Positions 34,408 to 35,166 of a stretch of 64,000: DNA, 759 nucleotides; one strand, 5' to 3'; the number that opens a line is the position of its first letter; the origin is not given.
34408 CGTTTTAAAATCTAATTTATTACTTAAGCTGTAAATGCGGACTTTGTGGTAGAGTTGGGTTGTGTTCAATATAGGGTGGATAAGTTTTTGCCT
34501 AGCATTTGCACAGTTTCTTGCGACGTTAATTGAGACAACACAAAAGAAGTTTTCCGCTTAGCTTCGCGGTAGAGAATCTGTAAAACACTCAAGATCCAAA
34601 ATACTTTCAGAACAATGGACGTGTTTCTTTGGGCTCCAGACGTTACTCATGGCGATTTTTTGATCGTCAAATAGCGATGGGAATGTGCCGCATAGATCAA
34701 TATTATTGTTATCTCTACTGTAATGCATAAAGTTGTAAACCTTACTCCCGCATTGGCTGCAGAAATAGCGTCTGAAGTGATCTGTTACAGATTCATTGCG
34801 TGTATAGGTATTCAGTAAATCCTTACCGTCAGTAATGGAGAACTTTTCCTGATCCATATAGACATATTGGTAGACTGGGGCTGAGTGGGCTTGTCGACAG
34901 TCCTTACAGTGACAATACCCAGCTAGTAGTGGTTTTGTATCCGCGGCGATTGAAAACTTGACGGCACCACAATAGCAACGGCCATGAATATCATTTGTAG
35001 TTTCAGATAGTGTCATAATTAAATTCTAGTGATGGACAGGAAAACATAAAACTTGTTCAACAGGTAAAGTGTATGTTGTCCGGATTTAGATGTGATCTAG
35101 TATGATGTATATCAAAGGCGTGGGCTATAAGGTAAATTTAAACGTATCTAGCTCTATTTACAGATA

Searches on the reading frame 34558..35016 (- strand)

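Call 10: search_protein_families(library=pfam, proteins=[window:34558-35016:-], max_evalue=0.00001)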
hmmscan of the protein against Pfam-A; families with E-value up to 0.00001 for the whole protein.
window:34558-35016:- (152 aa): 1 family
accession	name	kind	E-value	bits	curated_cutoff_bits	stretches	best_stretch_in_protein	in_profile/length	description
PF04828.22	GFA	-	5.6e-21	75.2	24.3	1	10-135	2-113/115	Glutathione-dependent formaldehyde-activating enzyme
